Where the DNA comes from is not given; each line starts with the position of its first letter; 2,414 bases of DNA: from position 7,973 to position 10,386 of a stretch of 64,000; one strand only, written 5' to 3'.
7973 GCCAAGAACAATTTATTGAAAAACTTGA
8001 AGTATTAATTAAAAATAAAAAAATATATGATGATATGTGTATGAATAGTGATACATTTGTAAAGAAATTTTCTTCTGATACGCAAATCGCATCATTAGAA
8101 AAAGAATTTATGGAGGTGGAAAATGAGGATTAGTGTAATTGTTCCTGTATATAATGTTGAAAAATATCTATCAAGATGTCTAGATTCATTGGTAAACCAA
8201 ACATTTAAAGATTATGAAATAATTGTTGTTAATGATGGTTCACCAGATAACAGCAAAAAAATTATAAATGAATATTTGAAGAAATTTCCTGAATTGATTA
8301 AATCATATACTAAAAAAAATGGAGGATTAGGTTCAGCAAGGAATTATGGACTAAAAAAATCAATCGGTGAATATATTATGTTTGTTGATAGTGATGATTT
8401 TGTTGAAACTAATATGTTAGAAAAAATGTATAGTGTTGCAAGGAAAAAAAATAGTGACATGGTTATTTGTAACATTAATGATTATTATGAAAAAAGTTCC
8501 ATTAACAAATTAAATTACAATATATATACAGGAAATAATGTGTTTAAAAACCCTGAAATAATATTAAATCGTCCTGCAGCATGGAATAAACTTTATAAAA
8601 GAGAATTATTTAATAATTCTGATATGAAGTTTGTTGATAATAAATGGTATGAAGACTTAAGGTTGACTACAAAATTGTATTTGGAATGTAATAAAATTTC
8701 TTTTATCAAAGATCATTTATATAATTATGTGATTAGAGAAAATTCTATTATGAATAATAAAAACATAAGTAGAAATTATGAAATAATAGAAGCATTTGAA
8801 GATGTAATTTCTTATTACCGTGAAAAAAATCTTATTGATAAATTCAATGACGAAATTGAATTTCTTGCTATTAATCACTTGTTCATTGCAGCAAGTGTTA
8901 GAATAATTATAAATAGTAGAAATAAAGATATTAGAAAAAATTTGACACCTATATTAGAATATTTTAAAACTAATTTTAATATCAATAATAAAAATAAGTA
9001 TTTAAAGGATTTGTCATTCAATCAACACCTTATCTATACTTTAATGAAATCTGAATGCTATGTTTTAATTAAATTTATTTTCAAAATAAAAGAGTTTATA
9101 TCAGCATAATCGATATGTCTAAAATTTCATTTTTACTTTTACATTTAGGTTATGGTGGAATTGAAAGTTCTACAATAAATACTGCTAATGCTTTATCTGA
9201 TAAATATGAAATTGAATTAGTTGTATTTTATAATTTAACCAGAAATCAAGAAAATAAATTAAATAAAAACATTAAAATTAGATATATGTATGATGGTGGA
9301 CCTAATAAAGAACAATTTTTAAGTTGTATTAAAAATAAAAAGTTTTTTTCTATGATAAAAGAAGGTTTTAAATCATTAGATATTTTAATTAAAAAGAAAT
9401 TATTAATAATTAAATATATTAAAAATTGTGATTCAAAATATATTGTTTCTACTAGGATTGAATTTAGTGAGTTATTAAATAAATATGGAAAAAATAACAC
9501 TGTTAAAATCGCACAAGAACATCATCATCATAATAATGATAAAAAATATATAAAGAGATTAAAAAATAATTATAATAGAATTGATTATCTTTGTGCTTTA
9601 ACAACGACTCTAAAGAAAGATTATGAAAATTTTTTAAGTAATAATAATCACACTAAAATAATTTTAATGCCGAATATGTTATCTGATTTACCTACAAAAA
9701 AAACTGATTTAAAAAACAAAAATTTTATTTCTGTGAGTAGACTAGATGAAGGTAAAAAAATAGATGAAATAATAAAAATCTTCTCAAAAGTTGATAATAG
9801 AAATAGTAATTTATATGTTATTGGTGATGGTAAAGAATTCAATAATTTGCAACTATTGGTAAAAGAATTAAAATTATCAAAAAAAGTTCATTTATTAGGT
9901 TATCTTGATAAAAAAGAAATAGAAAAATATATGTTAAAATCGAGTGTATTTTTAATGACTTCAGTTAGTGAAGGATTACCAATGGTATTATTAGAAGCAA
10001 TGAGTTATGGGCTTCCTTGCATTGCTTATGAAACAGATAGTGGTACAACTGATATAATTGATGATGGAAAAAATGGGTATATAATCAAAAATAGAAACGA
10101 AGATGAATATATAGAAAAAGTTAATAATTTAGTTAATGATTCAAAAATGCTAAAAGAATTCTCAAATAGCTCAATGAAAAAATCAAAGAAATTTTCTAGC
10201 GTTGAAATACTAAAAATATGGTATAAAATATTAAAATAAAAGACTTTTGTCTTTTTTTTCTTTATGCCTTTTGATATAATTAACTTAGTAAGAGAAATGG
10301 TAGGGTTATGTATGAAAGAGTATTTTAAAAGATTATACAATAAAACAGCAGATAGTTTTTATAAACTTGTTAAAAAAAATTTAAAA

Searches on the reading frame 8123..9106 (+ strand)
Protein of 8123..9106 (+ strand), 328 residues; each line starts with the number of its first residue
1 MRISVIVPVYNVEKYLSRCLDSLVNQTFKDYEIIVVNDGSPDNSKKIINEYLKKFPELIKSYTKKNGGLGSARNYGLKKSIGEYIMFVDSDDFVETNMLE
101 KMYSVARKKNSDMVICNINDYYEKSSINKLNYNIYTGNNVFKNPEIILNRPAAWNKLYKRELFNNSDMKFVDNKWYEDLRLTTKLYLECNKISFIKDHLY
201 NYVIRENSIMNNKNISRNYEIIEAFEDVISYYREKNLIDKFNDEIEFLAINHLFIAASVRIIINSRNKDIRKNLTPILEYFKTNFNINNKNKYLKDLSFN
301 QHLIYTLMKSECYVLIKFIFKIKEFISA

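Call 82: search_protein_families(library=pfam, proteins=[window:8123-9106:+], max_evalue=0.00001)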
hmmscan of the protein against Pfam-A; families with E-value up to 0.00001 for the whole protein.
window:8123-9106:+ (328 aa): 3 families
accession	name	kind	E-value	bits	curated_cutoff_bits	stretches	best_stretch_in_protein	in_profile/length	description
PF00535.33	Glycos_transf_2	-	6.1e-41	140.6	23.3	1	4-173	1-161/168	Glycosyl transferase family 2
PF10111.15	Glyco_tranf_2_2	-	8.5e-15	55.4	27.3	1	4-111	1-111/276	Glycosyltransferase like family 2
PF13641.12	Glyco_tranf_2_3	-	2.2e-10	41.4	27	1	2-114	2-119/230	Glycosyltransferase like family 2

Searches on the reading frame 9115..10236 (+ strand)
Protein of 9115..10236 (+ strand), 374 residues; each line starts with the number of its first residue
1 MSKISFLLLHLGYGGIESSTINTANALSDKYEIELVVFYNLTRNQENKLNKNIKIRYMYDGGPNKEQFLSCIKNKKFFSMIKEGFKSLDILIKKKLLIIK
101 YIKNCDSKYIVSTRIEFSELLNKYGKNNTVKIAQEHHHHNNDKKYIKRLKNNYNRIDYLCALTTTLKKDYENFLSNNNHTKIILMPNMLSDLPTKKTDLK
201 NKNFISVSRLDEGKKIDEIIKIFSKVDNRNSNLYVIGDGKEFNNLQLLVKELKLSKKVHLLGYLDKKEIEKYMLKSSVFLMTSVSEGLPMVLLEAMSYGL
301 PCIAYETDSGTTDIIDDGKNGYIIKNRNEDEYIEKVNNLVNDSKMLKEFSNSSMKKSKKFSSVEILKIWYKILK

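Call 82: search_protein_families(library=pfam, proteins=[window:9115-10236:+], max_evalue=0.00001)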
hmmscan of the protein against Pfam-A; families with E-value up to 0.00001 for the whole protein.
window:9115-10236:+ (374 aa): 3 families
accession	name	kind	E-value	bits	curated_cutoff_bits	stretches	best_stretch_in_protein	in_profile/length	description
PF00534.26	Glycos_transf_1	-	2.8e-40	138.1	26.4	1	198-353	12-169/172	Glycosyl transferases group 1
PF13692.12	Glyco_trans_1_4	-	3.4e-30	105.6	27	1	202-342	2-142/142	Glycosyl transferases group 1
PF20706.3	GT4-conflict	-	3.4e-09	36.6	26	1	165-318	156-323/385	Family 4 Glycosyltransferase in conflict systems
